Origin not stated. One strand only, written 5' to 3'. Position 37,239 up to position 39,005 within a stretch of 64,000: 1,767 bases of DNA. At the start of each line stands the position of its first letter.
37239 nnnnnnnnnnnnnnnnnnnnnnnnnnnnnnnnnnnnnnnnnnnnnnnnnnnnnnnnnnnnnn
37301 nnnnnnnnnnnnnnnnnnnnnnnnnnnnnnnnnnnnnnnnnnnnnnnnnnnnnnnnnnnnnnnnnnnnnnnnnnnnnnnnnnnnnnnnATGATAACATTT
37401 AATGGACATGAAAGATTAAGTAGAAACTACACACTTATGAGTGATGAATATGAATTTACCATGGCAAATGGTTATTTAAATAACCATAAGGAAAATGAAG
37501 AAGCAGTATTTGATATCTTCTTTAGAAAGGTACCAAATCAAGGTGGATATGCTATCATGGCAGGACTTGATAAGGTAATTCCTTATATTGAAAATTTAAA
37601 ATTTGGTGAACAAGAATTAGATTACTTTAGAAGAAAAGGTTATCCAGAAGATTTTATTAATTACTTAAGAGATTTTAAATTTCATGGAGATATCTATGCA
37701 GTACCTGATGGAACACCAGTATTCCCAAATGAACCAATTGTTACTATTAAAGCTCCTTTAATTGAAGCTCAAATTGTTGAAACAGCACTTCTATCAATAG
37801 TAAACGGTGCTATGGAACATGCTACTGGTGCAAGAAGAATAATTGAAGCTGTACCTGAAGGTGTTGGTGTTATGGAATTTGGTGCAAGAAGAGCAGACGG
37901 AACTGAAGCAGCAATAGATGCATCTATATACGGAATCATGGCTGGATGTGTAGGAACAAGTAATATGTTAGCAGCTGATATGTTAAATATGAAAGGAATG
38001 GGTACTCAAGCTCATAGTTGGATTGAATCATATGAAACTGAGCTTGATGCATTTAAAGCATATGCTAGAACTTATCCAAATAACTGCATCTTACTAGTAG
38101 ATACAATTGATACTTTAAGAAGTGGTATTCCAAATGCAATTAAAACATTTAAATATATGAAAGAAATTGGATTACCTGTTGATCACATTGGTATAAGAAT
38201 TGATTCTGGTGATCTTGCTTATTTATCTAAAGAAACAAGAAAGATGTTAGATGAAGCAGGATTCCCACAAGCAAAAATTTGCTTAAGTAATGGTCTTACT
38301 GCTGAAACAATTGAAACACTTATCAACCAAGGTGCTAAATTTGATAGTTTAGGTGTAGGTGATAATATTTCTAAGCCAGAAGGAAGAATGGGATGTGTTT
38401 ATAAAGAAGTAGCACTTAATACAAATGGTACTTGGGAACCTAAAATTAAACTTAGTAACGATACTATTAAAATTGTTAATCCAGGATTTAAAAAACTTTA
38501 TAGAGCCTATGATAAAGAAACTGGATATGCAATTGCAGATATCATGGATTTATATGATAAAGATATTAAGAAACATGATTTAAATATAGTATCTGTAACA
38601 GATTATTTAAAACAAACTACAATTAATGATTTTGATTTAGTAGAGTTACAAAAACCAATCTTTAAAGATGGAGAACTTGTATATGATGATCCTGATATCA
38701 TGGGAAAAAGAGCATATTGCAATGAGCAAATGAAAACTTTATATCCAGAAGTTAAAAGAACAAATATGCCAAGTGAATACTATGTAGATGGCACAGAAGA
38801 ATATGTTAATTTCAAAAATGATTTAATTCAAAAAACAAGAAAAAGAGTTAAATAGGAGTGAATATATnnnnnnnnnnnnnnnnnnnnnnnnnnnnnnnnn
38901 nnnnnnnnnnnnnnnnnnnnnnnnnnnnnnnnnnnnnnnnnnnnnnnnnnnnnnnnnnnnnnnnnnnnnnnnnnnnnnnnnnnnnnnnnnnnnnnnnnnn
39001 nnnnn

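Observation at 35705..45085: Thirteen-gene NAD salvage/recycling operon carrying its own NrtR regulator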

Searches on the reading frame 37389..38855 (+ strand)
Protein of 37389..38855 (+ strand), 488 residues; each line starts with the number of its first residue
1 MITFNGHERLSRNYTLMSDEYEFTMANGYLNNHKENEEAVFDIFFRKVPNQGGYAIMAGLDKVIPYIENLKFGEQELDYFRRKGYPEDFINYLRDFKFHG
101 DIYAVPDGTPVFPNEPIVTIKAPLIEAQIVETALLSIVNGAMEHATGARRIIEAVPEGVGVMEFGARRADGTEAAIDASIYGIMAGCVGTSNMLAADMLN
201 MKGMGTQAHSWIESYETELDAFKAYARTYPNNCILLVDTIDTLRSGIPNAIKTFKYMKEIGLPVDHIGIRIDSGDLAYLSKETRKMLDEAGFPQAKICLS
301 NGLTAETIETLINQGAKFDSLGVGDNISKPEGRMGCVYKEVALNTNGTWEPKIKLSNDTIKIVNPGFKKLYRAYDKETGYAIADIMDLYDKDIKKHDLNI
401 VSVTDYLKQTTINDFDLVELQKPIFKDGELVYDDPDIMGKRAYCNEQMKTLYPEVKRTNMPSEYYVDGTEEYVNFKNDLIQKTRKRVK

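Call 3: search_protein_families(library=pfam, proteins=[window:37389-38855:+], max_evalue=0.01)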
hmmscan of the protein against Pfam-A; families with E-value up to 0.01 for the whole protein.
window:37389-38855:+ (488 aa): 4 families
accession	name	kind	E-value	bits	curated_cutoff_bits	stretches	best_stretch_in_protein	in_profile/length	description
PF17767.7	NAPRTase_N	-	8.3e-37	126.7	32.6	1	16-139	1-125/125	Nicotinate phosphoribosyltransferase (NAPRTase) N-terminal domain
PF17956.6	NAPRTase_C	-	2.7e-24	86.2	23.3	1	368-476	2-111/111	Nicotinate phosphoribosyltransferase C-terminal domain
PF04095.22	NAPRTase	-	3.3e-07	30.7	20.8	1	161-350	3-203/239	Nicotinate phosphoribosyltransferase (NAPRTase) family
PF02749.22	QRPTase_N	-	5.1e-05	23.8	27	1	101-138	42-78/82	Quinolinate phosphoribosyl transferase, N-terminal domain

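Call 5: search_protein_families(library=ncbifam, proteins=[window:37389-38855:+], max_evalue=0.01)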
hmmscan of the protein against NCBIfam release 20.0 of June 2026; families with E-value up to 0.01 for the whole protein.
window:37389-38855:+ (488 aa): 11 families
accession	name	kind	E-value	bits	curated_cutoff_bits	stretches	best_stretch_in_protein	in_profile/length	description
NF006695.0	PRK09243.1-2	equivalog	1.3e-167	558.3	469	1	12-485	4-477/480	nicotinate phosphoribosyltransferase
NF006694.0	PRK09243.1-1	equivalog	3.7e-137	457.9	663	1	12-487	5-480/485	nicotinate phosphoribosyltransferase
TIGR01513.1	NAPRTase_put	equivalog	1.1e-135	453.1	297.4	1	15-470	1-450/452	nicotinate phosphoribosyltransferase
NF009131.0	PRK12484.1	equivalog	5.1e-134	447.4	330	1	12-485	4-446/455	nicotinate phosphoribosyltransferase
NF006697.0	PRK09243.1-4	equivalog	7.6e-130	433.8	776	1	13-488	8-482/488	nicotinate phosphoribosyltransferase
NF006696.0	PRK09243.1-3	equivalog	5.4e-106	355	503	1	11-482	9-446/451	nicotinate phosphoribosyltransferase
NF006698.0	PRK09243.1-5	equivalog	4.5e-71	239.9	531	1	11-456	12-423/440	nicotinate phosphoribosyltransferase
NF006415.0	PRK08662.1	equivalog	2.3e-32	112.2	243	1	99-331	69-295/381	nicotinate phosphoribosyltransferase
NF003704.0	PRK05321.1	subfamily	1.2e-19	70.6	379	1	18-362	16-374/398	nicotinate phosphoribosyltransferase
NF005529.0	PRK07188.1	equivalog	2.8e-17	62.7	378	2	101-259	79-234/358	nicotinate phosphoribosyltransferase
TIGR01514.1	NAPRTase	equivalog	8.5e-15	54.7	269.55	2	158-326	167-342/399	nicotinate phosphoribosyltransferase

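Call 18: search_protein_families(library=phrogs, proteins=[window:37389-38855:+], max_evalue=0.01)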
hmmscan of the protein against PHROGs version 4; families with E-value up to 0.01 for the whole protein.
window:37389-38855:+ (488 aa): 1 family
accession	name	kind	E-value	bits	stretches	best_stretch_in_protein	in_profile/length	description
phrog_448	-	other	2.1e-22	80.7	1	12-429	13-479/500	nicotinamide phosphoribosyl transferase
